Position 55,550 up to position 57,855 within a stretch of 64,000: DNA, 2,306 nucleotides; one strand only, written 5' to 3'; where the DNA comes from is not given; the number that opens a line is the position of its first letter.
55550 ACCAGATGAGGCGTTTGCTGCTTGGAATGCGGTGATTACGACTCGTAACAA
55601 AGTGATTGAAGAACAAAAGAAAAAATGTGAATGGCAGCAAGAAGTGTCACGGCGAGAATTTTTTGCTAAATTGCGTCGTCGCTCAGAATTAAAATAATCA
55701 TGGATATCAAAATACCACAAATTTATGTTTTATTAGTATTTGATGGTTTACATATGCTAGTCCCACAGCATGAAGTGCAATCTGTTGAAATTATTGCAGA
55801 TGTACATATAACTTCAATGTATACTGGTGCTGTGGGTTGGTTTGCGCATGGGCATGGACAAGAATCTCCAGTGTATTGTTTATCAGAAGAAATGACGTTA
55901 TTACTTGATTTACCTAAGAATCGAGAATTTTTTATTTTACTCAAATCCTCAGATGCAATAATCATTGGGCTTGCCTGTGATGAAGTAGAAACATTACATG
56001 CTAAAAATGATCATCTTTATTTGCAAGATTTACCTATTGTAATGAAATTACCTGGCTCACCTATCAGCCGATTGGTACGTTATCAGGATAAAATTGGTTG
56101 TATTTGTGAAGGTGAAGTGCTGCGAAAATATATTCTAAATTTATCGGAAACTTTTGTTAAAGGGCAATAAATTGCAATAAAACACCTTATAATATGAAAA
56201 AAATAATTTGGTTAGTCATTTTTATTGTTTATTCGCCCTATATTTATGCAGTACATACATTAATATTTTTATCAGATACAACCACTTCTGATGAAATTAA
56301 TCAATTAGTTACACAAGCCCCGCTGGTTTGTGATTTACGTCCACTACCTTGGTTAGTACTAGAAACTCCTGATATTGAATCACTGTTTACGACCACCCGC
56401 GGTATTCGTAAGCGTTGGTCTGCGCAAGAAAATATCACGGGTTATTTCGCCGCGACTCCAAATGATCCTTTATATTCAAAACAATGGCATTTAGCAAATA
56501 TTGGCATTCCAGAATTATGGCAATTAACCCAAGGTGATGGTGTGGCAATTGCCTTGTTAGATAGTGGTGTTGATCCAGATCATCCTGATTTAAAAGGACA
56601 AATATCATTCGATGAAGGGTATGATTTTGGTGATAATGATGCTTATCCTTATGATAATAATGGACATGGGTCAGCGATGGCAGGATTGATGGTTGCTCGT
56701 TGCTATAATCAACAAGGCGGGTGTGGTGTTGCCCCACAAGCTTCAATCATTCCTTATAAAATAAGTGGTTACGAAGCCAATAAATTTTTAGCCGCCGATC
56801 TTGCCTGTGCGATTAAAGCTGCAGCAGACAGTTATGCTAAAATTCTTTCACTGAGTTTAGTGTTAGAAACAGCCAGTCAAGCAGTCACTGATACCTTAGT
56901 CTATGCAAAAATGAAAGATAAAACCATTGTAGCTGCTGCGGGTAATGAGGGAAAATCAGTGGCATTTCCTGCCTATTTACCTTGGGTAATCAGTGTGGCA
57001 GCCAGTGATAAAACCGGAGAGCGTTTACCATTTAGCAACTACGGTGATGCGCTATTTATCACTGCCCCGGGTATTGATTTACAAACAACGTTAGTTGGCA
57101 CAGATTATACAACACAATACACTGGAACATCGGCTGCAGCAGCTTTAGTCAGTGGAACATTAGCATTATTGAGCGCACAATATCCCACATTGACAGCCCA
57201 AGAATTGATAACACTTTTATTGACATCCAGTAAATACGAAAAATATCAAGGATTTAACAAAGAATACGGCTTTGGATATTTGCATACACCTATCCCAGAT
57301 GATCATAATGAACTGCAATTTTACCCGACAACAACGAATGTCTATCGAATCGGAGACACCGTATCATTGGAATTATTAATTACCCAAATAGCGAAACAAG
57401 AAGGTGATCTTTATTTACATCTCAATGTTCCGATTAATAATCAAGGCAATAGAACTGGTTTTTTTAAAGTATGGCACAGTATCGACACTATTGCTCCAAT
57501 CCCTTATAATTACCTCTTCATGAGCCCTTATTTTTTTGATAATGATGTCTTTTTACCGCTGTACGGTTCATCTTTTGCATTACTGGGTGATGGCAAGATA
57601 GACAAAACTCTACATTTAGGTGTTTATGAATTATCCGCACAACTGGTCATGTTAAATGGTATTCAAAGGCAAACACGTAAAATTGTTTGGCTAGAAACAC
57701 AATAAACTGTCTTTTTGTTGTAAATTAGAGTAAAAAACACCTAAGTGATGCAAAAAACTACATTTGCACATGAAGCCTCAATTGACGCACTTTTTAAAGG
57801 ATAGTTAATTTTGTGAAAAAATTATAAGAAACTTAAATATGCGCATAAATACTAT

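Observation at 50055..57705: A Psr-like molybdoenzyme ABC operon carries an unprecedented accessory tail: TorD-like, HybE-like, CheW-like and a secreted S8 protease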

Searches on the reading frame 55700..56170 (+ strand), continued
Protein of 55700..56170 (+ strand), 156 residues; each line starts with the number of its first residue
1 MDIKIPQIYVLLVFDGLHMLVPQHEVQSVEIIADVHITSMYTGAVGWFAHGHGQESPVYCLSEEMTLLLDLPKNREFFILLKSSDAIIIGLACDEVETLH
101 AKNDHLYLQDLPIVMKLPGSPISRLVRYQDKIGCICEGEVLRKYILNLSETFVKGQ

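Call 62: fold_search(model_id=the predicted structure, library=pdb)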
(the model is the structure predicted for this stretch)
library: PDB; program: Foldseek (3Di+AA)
matches with E <= 10: 259; with E <= 0.001: 18
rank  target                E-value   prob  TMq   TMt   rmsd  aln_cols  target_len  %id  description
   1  9a72_B                5.0e-07  1.00  0.62  0.62   4.4       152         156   16  Integrative model of YFMS-CHEW by crosslinking MS and deep learning (released 2024-09-18)
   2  6s1k_C                1.1e-06  1.00  0.61  0.64   4.6       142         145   16  E. coli Core Signaling Unit, carrying QQQQ receptor mutation (released 2020-01-22)
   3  2ch4_Y                1.4e-06  1.00  0.66  0.73   3.5       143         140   15  Complex between Bacterial Chemotaxis histidine kinase CheA domains P4 and P5 and receptor-adaptor protein CheW (released 2006-04-18)
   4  2ho9_MODEL_1_A        2.5e-06  1.00  0.56  0.53   5.8       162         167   15  Solution Structure of chemotaxi protein CheW from Escherichia coli (released 2007-07-10)
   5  2ch4_W                7.8e-06  1.00  0.67  0.75   3.8       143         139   13  Complex between Bacterial Chemotaxis histidine kinase CheA domains P4 and P5 and receptor-adaptor protein CheW (released 2006-04-18)
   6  8c5v_A                9.4e-06  1.00  0.60  0.27   4.3       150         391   15  Chemotaxis core signalling unit from E protein lysed E. coli cells (released 2023-09-13)
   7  2ch4_A                9.9e-06  1.00  0.62  0.32   3.4       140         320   14  Complex between Bacterial Chemotaxis histidine kinase CheA domains P4 and P5 and receptor-adaptor protein CheW (released 2006-04-18)
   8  6s1k_A                9.9e-06  1.00  0.64  0.28   3.6       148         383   14  E. coli Core Signaling Unit, carrying QQQQ receptor mutation (released 2020-01-22)
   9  4jpb_A                1.2e-05  1.00  0.61  0.71   3.7       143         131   14  The structure of a ternary complex between CheA domains P4 and P5 with CheW and with an unzipped fragment of TM14, a c (released 2013-08-28)
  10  3ur1_A                1.9e-05  1.00  0.64  0.40   3.5       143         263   16  The structure of a ternary complex between CheA domains P4 and P5 with CheW and with a truncated fragment of TM14, a c (released 2012-03-07)
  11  2qdl_B                2.2e-05  1.00  0.62  0.65   3.7       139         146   19  Crystal structure of scaffolding protein TtCheW from Thermoanaerobacter tengcongensis (released 2007-09-04)
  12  8c5v_E                3.3e-05  1.00  0.62  0.67   4.4       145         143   16  Chemotaxis core signalling unit from E protein lysed E. coli cells (released 2023-09-13)
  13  1k0s_MODEL_1_A        3.3e-05  1.00  0.59  0.61   5.3       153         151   18  Solution structure of the chemotaxis protein CheW from the thermophilic organism Thermotoga maritima (released 2002-02-06)
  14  2ch4_B                6.0e-05  1.00  0.61  0.34   3.5       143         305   13  Complex between Bacterial Chemotaxis histidine kinase CheA domains P4 and P5 and receptor-adaptor protein CheW (released 2006-04-18)
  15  1b3q_A                8.1e-05  1.00  0.60  0.28   3.8       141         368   15  CRYSTAL STRUCTURE OF CHEA-289, A SIGNAL TRANSDUCING HISTIDINE KINASE (released 1999-12-15)
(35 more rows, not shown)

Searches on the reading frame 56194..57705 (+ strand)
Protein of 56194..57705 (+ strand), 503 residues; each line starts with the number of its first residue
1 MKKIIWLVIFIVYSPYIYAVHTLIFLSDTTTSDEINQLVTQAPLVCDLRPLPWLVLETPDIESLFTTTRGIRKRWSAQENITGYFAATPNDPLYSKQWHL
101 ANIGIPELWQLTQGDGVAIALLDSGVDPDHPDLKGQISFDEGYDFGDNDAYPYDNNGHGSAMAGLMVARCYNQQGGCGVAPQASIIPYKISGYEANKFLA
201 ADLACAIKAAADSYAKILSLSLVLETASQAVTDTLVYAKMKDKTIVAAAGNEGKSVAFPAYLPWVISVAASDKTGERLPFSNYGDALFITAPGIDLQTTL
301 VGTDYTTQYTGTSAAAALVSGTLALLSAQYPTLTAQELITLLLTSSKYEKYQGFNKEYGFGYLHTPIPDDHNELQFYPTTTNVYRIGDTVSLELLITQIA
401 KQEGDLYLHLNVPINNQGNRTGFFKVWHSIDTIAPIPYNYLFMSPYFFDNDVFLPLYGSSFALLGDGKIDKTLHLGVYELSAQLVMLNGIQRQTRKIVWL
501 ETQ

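Call 3: search_protein_families(library=pfam, proteins=[window:56194-57705:+], max_evalue=0.1)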
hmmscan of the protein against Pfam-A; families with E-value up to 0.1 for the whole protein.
window:56194-57705:+ (503 aa): 1 family
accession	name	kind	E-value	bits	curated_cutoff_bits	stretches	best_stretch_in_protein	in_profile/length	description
PF00082.27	Peptidase_S8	-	4.8e-49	167.7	21.8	1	114-361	1-288/288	Subtilase family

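Call 4: search_protein_families(library=ncbifam, proteins=[window:56194-57705:+], max_evalue=0.1)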
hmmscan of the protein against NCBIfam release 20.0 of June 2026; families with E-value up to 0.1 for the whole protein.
window:56194-57705:+ (503 aa): 7 families
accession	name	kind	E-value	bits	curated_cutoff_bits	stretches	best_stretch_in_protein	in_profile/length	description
TIGR03921.1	T7SS_mycosin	equivalog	2.2e-56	191.5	278.75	1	105-363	3-279/353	type VII secretion-associated serine protease mycosin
TIGR03895.1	protease_PatA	subfamily_domain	3.8e-20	72.2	421.05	1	162-330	5-181/606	PatA/PatG family cyanobactin maturation protease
NF033595.1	denti_PrtP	equivalog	6.9e-19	67.9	300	2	225-362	349-495/606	dentilisin complex serine proteinase subunit PrtP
NF049966.1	QH_SP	equivalog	7.2e-16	58.2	165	1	119-348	2-213/219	subtilisin-like serine protease QhpE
NF051851.1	AtpSerPepEprS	equivalog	1.4e-09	36.5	1700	2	288-347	280-338/988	autotransporter serine peptidase EprS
NF040808.2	CspC_non_triad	exception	4.7e-06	25.3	675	1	289-363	461-543/556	bile acid germinant receptor pseudoprotease CspC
NF040809.1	germ_prot_CspBA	exception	0.00023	18.9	1250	1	289-331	1008-1048/1099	bifunctional germination protease/germinant receptor pseudoprotease CspBA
